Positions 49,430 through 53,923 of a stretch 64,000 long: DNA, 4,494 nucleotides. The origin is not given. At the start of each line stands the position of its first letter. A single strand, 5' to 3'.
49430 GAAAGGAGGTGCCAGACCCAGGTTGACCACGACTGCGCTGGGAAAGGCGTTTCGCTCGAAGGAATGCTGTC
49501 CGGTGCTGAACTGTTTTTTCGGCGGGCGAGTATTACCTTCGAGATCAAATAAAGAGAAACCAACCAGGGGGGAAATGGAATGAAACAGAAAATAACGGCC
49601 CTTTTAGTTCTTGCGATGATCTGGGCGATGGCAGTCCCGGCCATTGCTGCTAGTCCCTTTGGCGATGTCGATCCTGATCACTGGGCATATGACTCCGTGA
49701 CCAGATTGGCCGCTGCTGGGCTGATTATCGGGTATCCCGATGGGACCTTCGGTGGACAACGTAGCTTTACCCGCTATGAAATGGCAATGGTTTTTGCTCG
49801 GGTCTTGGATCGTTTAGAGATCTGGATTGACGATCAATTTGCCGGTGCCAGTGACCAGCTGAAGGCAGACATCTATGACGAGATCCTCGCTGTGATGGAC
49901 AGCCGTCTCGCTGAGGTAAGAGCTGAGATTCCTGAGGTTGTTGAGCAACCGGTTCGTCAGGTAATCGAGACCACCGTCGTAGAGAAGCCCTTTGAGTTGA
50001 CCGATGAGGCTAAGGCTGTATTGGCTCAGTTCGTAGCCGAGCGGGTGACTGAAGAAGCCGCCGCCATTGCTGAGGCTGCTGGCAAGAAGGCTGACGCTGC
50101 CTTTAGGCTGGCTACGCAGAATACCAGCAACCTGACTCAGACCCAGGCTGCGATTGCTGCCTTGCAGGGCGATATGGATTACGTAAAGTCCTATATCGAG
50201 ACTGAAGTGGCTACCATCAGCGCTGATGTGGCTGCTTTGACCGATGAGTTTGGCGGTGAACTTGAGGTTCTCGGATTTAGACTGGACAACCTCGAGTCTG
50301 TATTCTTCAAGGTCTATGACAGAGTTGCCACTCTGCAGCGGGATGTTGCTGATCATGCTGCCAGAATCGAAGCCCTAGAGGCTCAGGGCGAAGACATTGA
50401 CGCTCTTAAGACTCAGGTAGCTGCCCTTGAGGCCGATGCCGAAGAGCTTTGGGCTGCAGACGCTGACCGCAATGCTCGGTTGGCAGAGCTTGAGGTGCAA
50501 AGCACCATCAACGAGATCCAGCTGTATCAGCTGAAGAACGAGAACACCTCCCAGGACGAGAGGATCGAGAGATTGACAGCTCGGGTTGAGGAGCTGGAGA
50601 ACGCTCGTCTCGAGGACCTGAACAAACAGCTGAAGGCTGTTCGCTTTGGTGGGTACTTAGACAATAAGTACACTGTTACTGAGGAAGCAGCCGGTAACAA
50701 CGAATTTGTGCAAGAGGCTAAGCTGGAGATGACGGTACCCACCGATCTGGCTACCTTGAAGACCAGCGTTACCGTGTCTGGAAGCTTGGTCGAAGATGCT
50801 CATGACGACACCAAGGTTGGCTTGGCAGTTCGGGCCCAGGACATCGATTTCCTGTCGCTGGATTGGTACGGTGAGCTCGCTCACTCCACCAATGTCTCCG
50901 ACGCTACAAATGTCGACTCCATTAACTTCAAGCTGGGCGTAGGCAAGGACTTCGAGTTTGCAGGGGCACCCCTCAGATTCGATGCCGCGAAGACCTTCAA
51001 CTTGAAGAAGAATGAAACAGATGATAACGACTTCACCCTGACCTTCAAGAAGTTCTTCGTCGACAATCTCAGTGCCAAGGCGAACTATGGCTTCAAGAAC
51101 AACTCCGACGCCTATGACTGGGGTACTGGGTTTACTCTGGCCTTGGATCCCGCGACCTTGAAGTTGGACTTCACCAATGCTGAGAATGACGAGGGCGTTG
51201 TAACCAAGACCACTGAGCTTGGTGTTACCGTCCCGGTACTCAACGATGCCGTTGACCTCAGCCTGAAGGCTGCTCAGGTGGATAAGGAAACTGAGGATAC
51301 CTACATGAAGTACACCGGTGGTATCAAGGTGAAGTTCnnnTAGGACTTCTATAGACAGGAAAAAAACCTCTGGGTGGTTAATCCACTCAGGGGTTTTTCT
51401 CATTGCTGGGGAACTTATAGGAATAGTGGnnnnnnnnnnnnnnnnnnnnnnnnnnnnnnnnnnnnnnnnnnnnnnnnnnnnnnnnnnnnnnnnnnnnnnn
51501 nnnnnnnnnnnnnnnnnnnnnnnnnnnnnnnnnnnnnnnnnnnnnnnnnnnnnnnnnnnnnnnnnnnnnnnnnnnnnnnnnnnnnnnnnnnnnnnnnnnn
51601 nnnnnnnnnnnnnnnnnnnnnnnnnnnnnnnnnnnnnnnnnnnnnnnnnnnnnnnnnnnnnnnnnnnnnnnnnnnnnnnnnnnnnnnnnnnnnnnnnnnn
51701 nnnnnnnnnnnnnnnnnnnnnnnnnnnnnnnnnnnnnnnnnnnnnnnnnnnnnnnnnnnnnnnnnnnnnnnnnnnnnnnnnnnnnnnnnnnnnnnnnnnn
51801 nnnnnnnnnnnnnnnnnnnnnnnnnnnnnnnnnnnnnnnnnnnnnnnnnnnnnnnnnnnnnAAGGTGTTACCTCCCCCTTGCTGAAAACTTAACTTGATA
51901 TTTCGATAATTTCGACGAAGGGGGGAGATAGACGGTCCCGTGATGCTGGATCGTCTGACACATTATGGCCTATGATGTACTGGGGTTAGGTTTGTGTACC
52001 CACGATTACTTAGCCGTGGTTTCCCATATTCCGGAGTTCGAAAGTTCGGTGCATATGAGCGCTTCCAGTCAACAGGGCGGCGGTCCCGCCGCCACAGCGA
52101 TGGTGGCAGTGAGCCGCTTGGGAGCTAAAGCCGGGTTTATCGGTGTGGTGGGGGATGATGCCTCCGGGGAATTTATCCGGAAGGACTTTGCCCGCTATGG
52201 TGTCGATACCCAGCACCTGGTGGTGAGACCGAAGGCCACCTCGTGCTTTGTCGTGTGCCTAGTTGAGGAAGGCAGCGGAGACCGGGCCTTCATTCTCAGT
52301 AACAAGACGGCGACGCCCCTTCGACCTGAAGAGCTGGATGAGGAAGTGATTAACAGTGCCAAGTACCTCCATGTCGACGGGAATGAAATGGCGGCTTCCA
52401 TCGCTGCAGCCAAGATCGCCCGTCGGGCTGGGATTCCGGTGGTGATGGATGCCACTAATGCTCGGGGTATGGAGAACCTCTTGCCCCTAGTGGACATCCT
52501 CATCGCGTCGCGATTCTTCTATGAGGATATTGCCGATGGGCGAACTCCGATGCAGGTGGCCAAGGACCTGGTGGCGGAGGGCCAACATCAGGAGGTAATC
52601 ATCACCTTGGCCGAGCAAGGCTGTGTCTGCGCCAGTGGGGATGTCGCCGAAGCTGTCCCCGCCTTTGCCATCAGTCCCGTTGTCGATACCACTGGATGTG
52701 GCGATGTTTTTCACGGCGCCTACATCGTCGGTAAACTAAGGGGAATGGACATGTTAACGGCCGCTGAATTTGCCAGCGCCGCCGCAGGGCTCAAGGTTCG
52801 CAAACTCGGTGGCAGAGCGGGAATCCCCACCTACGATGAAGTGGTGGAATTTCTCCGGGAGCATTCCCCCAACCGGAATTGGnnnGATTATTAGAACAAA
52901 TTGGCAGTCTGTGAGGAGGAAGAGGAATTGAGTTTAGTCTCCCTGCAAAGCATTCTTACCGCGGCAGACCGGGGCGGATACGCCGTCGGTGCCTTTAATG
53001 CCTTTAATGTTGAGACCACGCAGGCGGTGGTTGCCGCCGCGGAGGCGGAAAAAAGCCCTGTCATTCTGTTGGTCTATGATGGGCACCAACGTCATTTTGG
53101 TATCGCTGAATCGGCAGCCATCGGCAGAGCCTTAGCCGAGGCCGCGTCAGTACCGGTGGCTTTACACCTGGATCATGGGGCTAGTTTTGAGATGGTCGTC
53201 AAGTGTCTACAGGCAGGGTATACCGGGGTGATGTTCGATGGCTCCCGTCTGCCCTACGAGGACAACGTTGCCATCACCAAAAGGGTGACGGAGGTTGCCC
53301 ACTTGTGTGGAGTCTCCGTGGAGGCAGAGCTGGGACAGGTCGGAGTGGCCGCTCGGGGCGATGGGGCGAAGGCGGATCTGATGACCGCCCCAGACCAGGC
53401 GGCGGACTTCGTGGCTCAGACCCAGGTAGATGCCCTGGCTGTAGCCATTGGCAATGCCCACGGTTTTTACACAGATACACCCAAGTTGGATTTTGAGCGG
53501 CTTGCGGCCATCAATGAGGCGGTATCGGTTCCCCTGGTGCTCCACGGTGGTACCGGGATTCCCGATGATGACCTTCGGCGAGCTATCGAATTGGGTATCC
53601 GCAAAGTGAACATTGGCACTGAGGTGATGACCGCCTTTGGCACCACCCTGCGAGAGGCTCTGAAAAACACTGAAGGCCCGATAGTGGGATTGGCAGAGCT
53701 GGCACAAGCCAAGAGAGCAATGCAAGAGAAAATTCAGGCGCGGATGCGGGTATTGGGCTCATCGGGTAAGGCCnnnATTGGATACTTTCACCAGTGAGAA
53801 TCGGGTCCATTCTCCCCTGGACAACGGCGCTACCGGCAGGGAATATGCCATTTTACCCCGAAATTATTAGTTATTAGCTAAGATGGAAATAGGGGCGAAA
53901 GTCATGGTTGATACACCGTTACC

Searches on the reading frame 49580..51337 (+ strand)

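Call 16: search_protein_families(library=pfam, proteins=[window:49580-51337:+], max_evalue=0.00001)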
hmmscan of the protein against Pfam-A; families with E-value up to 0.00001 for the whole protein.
window:49580-51337:+ (586 aa): 1 family
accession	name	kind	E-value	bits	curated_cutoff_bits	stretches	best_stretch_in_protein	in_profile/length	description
PF00395.25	SLH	-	6.6e-11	42.4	20.8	1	26-69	1-44/44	S-layer homology domain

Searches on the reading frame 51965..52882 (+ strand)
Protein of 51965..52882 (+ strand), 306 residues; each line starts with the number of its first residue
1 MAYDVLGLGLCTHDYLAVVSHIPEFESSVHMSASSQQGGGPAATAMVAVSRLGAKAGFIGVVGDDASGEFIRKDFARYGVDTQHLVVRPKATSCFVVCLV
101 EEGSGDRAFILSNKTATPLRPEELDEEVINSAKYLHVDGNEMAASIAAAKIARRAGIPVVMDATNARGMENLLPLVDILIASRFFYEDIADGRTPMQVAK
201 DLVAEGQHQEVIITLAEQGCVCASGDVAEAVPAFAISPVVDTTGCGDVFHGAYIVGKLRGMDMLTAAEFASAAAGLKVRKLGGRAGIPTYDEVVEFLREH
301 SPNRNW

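Call 16: search_protein_families(library=pfam, proteins=[window:51965-52882:+], max_evalue=0.00001)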
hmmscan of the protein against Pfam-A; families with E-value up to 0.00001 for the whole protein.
window:51965-52882:+ (306 aa): 1 family
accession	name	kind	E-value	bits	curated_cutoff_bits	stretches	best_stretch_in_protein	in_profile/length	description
PF00294.29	PfkB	-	5.3e-49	167.6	25.8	1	8-289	7-301/302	pfkB family carbohydrate kinase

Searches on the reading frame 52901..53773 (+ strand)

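Call 17: search_protein_families(library=pfam, proteins=[window:52901-53773:+], max_evalue=0.00001)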
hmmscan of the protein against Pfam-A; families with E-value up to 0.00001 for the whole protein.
window:52901-53773:+ (291 aa): 1 family
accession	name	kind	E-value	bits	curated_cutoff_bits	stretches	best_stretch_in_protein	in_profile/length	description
PF01116.26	F_bP_aldolase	-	1.2e-97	327.2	25.5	1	13-290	1-277/277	Fructose-bisphosphate aldolase class-II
